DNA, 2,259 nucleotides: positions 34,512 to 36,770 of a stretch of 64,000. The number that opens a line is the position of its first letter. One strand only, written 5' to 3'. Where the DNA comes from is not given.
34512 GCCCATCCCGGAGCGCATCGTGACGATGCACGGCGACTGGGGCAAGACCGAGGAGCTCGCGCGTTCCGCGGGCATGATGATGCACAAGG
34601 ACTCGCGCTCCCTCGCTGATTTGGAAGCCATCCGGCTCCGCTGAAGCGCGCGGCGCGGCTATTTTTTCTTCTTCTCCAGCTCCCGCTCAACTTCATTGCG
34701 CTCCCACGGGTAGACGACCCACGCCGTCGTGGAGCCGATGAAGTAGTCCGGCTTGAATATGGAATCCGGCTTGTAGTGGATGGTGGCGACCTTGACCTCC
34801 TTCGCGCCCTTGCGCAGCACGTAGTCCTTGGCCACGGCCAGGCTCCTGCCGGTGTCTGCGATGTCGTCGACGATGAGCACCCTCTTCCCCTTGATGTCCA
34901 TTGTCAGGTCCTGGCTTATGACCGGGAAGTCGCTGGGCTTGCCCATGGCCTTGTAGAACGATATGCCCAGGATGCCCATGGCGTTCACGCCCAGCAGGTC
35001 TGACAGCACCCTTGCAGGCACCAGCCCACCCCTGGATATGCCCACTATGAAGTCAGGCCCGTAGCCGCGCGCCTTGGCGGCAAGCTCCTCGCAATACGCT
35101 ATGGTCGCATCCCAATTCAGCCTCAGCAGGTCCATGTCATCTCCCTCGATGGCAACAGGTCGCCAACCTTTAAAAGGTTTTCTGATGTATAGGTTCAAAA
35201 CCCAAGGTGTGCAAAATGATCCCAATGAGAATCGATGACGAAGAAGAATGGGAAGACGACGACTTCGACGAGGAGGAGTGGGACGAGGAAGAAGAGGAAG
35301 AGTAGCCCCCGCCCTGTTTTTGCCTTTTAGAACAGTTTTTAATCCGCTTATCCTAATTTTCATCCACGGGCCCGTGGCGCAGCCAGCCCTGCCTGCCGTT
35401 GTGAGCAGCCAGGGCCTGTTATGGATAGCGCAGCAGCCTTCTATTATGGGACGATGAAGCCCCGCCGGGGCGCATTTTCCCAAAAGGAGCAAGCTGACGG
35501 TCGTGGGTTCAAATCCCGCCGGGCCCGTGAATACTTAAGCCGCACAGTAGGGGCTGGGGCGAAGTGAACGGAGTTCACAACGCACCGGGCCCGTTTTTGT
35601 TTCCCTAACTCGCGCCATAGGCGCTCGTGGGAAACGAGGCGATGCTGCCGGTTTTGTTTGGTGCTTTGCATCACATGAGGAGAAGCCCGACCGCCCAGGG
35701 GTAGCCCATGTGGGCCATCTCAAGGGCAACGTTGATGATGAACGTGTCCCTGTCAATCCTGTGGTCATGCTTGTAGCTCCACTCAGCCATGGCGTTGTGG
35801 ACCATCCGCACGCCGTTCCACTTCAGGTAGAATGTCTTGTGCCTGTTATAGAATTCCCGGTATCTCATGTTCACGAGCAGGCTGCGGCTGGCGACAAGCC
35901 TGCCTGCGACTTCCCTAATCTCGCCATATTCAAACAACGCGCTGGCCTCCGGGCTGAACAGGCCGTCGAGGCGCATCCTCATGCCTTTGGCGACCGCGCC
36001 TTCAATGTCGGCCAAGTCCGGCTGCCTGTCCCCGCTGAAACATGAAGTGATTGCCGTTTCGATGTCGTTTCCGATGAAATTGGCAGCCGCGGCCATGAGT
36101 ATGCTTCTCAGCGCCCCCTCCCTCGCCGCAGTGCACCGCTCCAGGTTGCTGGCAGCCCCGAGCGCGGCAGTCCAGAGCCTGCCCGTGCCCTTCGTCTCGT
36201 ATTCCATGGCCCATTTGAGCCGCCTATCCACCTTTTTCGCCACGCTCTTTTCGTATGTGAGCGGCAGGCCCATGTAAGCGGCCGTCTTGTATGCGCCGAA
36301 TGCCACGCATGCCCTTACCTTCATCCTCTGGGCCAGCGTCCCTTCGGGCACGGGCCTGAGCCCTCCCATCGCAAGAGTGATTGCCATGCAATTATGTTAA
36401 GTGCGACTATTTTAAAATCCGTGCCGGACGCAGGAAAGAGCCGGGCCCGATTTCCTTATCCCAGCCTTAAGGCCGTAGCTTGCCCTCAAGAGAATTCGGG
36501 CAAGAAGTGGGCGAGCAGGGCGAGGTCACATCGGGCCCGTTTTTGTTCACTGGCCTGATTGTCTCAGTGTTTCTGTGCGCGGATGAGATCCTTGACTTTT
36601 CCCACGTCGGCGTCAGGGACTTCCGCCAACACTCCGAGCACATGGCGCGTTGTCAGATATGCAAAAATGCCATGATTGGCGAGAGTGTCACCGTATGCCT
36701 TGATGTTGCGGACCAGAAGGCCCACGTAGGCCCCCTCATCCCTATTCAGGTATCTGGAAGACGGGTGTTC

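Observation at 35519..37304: Direct repeats of the tRNA-Arg 3' end bracket a lower-GC islet of two uncharacterised genes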

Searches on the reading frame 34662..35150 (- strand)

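Call 11: search_protein_families(library=pfam, proteins=[window:34662-35150:-], max_evalue=0.1)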
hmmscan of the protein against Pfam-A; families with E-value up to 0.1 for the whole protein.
window:34662-35150:- (163 aa): 2 families
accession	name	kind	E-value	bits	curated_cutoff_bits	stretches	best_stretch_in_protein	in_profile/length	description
PF00156.33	Pribosyltran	-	2.6e-24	85.8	26.3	1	13-136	8-135/158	Phosphoribosyl transferase domain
PF14681.12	UPRTase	-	0.00056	19.9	27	1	35-123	70-155/206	Uracil phosphoribosyltransferase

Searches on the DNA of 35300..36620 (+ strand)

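Call 70: build_rna_model(alignment_id=A1)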
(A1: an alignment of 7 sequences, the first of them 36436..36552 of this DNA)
Model R1 built from alignment A1 (7 sequences, 136 columns); structure: RNAalifold consensus.
model positions 116; base pairs 20; branch points 1; effective number of sequences 2.77; information 0.59 bits per position. Calibrated on 0.2 Mb of random sequence (short: E-values are rough).
structure used (alignment columns):
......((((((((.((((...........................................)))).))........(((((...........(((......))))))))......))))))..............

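Call 71: search_with_rna_model(model_id=R1, sources=[window, L001, L002, L003, L007, L008, L009, L010, L011, L012, L013, L014, L015, L016, L017, L018, L019, L020, L021, L022, L023, L024, L025, L026, L027, L028, L029, L030, L031, L032, L033, L034, L035, L036, L044, L045, L004, L005, L006, L046, L047], max_evalue=1, make_alignment=true)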
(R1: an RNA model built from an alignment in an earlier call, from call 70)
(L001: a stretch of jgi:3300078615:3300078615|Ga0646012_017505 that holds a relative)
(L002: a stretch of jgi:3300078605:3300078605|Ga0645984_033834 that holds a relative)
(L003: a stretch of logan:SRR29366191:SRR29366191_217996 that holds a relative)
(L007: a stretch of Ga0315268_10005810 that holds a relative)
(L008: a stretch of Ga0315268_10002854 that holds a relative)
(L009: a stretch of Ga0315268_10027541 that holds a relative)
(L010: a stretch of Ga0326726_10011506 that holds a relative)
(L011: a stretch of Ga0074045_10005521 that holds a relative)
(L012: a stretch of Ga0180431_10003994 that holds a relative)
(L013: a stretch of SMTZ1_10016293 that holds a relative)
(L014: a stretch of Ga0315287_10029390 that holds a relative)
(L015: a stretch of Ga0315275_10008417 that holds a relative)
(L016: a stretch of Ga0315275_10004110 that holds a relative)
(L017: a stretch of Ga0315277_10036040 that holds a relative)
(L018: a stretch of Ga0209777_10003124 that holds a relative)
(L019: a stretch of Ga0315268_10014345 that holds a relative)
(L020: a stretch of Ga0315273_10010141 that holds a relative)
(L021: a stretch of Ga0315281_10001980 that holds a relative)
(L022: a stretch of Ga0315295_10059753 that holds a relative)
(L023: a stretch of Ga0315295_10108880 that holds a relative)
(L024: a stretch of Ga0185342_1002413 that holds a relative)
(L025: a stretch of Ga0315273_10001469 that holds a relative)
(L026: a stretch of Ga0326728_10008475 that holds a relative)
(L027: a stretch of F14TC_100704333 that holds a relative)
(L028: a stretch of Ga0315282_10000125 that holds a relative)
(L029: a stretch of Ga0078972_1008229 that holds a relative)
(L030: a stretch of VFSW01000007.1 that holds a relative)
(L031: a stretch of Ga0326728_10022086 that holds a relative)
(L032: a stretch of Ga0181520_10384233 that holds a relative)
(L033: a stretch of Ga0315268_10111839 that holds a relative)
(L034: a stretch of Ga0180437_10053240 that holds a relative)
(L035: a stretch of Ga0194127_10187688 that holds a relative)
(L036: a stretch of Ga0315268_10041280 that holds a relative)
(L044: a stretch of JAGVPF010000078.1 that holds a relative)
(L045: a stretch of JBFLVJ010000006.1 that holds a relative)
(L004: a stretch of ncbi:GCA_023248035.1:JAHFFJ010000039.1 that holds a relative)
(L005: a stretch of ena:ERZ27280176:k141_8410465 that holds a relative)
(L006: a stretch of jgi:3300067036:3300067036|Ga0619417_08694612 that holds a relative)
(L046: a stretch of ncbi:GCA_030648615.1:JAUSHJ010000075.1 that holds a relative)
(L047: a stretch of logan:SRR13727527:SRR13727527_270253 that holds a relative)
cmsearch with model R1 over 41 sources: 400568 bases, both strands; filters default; matches with E-value up to 1: 31.
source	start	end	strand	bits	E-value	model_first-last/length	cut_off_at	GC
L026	9569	9685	+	105.6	1.3e-22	1-116/116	no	0.53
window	46829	46940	-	100.9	1.8e-21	1-116/116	no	0.58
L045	5280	5396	-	99.1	4.7e-21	1-116/116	no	0.52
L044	3608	3720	+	97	1.4e-20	1-116/116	no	0.59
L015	3760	3870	+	96.1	2.3e-20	1-116/116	no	0.55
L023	914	1026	+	90.5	5e-19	1-116/116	no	0.54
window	36437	36550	+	89.3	9.9e-19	1-116/116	no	0.59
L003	1065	1176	-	57.6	3.5e-11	1-116/116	no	0.6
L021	9418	9529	+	50.6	1.6e-09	1-116/116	no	0.47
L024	40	121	+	45.3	2.9e-08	1-116/116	no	0.43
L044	636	744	-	40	5.4e-07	1-116/116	no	0.5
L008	948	1050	-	39.2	8.5e-07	1-116/116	no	0.51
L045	7439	7555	+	34.8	9.2e-06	1-116/116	no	0.48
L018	3099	3210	+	26.5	0.00088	1-116/116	no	0.51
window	35515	35604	+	26.4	0.00095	1-116/116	no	0.62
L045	5218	5341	+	24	0.0036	1-116/116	no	0.51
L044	776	882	-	21.6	0.013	1-116/116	no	0.5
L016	7510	7671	+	21.5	0.014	1-116/116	no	0.56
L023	965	1044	-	21.3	0.015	1-116/116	no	0.5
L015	3809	3883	-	18.2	0.085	1-116/116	no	0.52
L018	3214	3314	+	17.5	0.12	1-116/116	no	0.51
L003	1865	1968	-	17.3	0.13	1-116/116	no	0.6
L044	3658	3724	-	16.5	0.21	1-116/116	no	0.51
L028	9197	9354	+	16.3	0.24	1-116/116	no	0.53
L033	185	265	+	15.9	0.29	1-116/116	no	0.48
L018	17567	17661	-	15.6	0.35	1-116/116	no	0.65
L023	680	770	+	15.1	0.45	1-116/116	no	0.6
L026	9622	9679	-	15.1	0.45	1-116/116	no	0.53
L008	3058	3081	+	14.3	0.69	1-116/116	no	0.54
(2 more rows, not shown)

Alignment A6: 31 matches aligned to the model, 277 columns, each read 5' to 3' on its own strand. Consensus structure (alignment columns), stored with it:
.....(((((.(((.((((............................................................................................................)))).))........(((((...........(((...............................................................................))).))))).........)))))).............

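Call 75: search_rna_families(source=window, start=35300, end=36620, threshold=evalue, max_evalue=5)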
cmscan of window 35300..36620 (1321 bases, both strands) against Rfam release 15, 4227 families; matches with E-value up to 5: 2.
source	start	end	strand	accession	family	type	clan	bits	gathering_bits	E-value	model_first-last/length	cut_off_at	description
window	35412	35527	+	RF00005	tRNA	Gene; tRNA;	CL00001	23.1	29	0.054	1-71/71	no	tRNA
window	35370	35436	-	RF01015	mir-885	Gene; miRNA;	-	18.3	66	1.2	1-74/74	no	mir-885 microRNA precursor family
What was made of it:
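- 35368..35527 (+): tRNA-Arg(UCU) gene with two introns (35385-35421 in the D-loop; 35444-35491 at position 37/38). Its 3' end is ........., which is acceptor positions 66-72 plus discriminator G. Sub-threshold Rfam tRNA hit (call 75).
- Checked: A sub-threshold Rfam tRNA hit covers 35412-35527 (call 75).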

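Call 77: search_with_rna_model(model_id=R1, sources=[window, L003, L008, L015, L021, L023, L024, L026, L044, L045], max_evalue=0.00001, make_alignment=true)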
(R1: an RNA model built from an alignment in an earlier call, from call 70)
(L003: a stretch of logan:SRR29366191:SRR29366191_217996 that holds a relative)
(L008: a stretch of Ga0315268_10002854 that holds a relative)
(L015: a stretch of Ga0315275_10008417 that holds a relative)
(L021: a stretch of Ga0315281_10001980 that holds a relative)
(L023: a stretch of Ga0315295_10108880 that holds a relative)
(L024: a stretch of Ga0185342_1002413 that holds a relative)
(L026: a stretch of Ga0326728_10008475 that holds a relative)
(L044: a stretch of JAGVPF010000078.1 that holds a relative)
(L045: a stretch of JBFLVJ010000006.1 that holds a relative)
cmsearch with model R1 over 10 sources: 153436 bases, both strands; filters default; matches with E-value up to 0.00001: 13.
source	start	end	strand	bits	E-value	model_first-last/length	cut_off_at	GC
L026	9569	9685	+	105.6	5.1e-23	1-116/116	no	0.53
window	46829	46940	-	100.9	6.7e-22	1-116/116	no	0.58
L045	5280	5396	-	99.1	1.8e-21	1-116/116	no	0.52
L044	3608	3720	+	97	5.4e-21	1-116/116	no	0.59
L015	3760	3870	+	96.1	9e-21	1-116/116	no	0.55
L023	914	1026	+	90.5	1.9e-19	1-116/116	no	0.54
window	36437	36550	+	89.3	3.8e-19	1-116/116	no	0.59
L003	1065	1176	-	57.6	1.3e-11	1-116/116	no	0.6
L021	9418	9529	+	50.6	6.2e-10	1-116/116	no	0.47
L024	40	121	+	45.3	1.1e-08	1-116/116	no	0.43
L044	636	744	-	40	2.1e-07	1-116/116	no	0.5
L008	948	1050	-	39.2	3.3e-07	1-116/116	no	0.51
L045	7439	7555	+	34.8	3.5e-06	1-116/116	no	0.48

Alignment A7: 13 matches aligned to the model, 144 columns, each read 5' to 3' on its own strand. Consensus structure (alignment columns), stored with it:
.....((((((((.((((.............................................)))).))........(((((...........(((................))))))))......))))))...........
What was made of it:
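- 36442..36539 (+): Trailer module B, a degenerate copy in which hairpin P2 is lost. Covariance-model hit of 89 bits (calls 71, 77).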
